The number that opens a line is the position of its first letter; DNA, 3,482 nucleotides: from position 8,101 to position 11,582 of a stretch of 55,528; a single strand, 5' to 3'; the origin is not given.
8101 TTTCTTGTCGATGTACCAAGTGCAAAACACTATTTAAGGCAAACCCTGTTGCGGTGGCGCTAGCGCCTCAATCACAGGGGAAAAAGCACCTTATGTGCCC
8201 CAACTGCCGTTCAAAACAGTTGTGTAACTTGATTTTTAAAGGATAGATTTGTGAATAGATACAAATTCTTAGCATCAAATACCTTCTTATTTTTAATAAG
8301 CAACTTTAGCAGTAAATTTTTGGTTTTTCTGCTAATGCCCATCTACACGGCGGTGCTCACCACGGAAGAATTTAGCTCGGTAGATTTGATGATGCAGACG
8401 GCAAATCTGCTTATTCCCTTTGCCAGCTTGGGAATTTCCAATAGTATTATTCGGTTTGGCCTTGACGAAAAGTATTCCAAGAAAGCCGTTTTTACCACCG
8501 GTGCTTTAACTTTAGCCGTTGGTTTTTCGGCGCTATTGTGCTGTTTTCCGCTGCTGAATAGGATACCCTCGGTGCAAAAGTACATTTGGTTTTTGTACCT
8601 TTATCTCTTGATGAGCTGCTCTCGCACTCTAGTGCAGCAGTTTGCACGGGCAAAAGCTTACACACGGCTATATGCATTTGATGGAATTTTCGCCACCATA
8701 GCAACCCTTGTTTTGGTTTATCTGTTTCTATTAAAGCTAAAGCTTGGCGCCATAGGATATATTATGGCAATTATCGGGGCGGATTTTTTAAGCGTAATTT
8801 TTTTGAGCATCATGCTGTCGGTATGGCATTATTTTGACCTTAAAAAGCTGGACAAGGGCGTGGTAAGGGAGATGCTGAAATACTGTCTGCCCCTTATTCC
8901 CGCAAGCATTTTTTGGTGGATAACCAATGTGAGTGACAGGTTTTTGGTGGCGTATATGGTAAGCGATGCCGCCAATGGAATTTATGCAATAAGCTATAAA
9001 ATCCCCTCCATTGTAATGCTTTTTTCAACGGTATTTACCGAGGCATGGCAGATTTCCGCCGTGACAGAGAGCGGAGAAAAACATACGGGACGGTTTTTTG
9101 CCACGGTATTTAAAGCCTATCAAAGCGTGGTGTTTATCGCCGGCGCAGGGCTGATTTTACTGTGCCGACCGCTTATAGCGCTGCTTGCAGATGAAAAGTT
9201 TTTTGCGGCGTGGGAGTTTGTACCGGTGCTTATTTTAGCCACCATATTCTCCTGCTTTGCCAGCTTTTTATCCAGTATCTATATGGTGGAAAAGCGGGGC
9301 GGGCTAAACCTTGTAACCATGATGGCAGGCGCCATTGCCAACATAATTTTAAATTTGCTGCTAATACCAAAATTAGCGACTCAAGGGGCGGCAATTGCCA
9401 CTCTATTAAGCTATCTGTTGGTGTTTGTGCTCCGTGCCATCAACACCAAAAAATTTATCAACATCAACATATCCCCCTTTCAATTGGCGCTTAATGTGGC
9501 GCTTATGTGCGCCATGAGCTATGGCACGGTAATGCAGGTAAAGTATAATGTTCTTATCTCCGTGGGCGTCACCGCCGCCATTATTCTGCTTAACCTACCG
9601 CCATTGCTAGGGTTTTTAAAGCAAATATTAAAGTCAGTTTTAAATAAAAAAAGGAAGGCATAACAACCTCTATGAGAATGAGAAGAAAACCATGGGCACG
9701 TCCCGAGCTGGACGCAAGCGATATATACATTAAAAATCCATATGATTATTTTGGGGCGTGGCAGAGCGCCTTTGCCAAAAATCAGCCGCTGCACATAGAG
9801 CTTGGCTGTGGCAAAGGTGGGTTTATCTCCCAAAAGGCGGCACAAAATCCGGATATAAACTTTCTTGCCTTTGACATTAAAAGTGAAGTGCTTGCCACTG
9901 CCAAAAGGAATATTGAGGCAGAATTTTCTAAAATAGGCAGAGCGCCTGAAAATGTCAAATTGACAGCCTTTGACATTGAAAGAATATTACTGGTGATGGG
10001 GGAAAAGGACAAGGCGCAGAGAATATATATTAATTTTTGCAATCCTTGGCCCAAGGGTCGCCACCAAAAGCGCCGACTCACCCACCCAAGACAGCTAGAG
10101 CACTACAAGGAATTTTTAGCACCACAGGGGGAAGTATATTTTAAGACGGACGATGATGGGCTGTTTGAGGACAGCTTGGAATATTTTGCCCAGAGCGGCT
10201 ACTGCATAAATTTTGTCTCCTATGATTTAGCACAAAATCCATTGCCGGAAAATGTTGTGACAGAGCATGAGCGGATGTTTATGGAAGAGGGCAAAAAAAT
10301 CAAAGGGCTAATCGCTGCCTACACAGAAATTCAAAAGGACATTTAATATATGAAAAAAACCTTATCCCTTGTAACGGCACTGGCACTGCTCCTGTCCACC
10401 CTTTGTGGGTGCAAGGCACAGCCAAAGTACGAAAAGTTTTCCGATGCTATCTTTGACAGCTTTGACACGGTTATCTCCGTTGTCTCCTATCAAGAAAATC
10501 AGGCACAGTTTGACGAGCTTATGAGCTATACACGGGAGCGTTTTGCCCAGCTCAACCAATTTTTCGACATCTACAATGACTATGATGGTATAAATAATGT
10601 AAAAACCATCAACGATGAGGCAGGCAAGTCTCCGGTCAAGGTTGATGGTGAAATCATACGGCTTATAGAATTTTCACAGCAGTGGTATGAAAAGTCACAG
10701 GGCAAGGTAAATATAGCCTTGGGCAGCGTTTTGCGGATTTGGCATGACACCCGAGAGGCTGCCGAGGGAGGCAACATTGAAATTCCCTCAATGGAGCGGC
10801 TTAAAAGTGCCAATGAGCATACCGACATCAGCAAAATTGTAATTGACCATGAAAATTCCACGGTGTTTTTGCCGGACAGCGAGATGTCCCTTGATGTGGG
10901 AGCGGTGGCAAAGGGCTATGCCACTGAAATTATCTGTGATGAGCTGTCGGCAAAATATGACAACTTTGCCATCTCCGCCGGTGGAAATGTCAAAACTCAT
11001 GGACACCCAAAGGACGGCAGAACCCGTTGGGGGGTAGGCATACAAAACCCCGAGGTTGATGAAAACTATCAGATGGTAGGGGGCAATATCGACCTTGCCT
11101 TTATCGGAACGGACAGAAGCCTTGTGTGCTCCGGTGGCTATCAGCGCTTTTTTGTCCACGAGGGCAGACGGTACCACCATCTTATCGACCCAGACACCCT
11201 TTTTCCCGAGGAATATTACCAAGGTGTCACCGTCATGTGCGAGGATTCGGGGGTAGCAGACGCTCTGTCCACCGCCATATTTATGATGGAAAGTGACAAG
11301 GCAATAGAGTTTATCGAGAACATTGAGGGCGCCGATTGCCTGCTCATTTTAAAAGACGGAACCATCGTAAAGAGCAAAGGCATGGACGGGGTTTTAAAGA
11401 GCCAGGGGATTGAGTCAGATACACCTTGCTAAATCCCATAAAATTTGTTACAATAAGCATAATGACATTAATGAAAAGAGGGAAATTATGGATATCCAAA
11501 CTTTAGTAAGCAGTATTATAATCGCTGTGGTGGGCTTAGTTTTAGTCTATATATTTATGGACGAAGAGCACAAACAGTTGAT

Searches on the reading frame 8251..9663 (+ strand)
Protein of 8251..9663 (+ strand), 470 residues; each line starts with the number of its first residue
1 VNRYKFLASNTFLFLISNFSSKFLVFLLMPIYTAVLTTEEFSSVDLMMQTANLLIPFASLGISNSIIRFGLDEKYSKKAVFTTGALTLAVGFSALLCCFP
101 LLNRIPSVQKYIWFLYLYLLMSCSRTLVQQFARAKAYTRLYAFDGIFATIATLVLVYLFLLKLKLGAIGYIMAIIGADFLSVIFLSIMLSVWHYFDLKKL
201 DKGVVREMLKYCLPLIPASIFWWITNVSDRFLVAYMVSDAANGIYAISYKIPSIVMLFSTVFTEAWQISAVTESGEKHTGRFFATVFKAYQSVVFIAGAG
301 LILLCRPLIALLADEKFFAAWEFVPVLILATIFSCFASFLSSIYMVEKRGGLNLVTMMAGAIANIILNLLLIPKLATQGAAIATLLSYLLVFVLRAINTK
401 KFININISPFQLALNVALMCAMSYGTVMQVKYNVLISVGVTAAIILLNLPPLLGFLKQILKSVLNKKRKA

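Call 7: search_protein_families(library=pfam, proteins=[window:8251-9663:+], max_evalue=0.001)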
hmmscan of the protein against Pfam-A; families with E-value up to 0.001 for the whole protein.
window:8251-9663:+ (470 aa): 2 families
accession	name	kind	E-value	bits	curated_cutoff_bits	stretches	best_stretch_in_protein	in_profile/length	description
PF01943.22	Polysacc_synt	-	1.2e-16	61.4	28.2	1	8-261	2-260/274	Polysaccharide biosynthesis protein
PF13440.11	Polysacc_synt_3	-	1.5e-10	41.3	23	1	36-316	6-287/293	Polysaccharide biosynthesis protein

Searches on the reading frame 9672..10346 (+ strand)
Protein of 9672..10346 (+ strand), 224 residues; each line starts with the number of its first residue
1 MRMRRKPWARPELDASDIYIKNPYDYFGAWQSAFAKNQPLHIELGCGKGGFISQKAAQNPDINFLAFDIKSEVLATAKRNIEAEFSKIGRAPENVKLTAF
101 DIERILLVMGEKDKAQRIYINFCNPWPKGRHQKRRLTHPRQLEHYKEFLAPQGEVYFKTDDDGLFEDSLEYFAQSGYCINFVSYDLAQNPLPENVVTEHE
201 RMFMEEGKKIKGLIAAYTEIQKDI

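Call 7: search_protein_families(library=pfam, proteins=[window:9672-10346:+], max_evalue=0.001)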
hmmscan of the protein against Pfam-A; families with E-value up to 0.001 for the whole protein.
window:9672-10346:+ (224 aa): 4 families
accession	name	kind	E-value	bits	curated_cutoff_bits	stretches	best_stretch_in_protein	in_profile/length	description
PF02390.23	Methyltransf_4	-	2.4e-37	128.5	24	1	37-211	1-171/173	Putative methyltransferase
PF13847.12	Methyltransf_31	-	5.7e-06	26.5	27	1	42-106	8-67/145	Methyltransferase domain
PF08242.18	Methyltransf_12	-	0.00012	23.2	30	1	42-83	1-42/98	Methyltransferase domain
PF13649.12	Methyltransf_25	-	0.00014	22.9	27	1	43-84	3-44/97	Methyltransferase domain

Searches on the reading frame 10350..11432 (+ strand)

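Call 7: search_protein_families(library=pfam, proteins=[window:10350-11432:+], max_evalue=0.001)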
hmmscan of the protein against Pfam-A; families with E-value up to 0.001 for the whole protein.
window:10350-11432:+ (360 aa): 1 family
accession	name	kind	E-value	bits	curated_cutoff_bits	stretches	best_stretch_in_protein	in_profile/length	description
PF02424.20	ApbE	-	1.7e-61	208.6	25.6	1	38-331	1-265/266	ApbE family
